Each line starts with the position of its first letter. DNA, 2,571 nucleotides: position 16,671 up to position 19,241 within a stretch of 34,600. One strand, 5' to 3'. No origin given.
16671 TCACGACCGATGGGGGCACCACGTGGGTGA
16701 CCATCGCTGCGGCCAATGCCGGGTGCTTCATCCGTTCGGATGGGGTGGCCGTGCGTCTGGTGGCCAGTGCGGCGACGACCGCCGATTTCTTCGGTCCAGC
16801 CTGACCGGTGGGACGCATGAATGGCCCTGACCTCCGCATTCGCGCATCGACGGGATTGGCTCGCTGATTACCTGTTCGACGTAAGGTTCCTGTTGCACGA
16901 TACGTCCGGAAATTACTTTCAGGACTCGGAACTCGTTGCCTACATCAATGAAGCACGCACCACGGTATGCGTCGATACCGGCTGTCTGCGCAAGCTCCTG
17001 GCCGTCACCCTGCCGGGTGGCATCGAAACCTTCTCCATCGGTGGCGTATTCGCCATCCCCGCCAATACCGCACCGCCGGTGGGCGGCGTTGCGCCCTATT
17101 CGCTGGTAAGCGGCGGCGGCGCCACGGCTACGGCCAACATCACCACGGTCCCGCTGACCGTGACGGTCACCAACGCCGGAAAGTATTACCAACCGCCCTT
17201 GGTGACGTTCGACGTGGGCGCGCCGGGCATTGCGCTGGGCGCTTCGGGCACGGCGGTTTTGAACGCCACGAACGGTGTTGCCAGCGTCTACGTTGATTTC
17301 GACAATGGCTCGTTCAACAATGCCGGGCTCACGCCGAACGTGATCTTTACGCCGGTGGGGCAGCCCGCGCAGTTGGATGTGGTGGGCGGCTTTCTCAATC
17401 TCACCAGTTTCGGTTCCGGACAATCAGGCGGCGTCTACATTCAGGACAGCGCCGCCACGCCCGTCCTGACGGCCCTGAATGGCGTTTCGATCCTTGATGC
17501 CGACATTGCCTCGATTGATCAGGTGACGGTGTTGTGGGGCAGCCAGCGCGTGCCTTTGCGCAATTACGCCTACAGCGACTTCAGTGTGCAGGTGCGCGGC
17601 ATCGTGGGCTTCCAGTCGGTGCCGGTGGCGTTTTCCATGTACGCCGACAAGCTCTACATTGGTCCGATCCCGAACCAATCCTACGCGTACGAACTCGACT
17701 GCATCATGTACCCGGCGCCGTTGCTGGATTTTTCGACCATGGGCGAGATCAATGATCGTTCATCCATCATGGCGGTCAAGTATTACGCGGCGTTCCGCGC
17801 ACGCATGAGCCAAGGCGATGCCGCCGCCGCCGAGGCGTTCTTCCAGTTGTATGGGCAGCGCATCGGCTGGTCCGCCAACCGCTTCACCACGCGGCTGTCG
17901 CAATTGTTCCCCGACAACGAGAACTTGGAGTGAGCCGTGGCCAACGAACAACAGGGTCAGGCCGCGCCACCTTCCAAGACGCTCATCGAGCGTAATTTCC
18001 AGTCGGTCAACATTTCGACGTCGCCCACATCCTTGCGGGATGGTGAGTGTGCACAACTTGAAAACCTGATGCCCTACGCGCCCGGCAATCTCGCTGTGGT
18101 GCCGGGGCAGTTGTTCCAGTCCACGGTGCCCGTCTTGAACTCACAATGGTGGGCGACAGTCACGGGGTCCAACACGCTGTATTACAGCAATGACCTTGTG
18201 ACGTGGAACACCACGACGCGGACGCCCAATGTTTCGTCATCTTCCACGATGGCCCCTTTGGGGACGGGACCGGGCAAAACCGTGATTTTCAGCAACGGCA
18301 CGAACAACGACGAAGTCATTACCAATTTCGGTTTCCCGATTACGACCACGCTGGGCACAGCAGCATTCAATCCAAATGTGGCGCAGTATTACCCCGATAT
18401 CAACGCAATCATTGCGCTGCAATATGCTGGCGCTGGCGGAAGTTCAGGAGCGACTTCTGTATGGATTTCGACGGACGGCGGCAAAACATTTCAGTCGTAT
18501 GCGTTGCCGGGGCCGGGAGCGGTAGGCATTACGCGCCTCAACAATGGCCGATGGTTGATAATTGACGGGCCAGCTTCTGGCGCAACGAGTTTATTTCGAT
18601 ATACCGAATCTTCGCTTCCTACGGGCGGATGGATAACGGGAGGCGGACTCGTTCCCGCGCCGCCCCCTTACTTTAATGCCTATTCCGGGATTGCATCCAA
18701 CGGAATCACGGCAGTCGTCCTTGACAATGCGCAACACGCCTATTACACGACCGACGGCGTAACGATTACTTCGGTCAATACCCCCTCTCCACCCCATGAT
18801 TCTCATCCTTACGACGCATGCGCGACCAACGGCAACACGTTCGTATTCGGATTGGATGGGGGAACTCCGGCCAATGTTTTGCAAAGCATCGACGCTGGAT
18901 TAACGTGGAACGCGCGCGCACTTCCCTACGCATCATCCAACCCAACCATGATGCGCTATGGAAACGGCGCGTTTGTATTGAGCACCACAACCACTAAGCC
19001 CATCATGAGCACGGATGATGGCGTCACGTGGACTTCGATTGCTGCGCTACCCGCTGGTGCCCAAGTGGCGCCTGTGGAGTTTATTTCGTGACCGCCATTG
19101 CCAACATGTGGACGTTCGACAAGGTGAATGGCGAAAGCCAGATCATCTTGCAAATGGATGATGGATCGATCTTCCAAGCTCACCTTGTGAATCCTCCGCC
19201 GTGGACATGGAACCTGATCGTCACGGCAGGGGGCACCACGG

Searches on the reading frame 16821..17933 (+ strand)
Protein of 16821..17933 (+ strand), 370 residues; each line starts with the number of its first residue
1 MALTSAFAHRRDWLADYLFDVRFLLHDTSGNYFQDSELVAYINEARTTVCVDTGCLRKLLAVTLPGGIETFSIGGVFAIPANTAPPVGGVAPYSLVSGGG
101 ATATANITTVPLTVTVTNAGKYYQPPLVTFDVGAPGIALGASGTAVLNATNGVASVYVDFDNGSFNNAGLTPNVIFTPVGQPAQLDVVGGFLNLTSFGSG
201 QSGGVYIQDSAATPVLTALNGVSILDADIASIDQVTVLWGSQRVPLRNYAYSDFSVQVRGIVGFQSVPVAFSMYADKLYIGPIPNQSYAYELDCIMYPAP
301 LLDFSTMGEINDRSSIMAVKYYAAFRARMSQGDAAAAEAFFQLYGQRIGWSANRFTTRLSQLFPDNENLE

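Call 35: search_protein_families(library=pfam, proteins=[window:16821-17933:+], max_evalue=0.01)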
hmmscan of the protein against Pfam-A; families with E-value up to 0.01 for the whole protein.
window:16821-17933:+ (370 aa): 1 family
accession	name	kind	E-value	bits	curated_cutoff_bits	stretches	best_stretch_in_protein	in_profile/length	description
PF24175.2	SU10_adaptor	-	1.3e-11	45.7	27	1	213-349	43-179/194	SU10 adaptor protein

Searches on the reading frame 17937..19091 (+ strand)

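Call 35: search_protein_families(library=pfam, proteins=[window:17937-19091:+], max_evalue=0.01)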
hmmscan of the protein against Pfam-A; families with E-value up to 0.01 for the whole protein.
window:17937-19091:+ (384 aa): 2 families
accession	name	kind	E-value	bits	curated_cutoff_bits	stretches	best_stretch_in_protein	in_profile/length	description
PF15902.12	Sortilin-Vps10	-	1.2e-05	24.7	33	0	313-372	2-64/446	Sortilin, neurotensin receptor 3,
PF02012.26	BNR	-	0.0063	16.8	27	0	176-186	1-11/12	BNR/Asp-box repeat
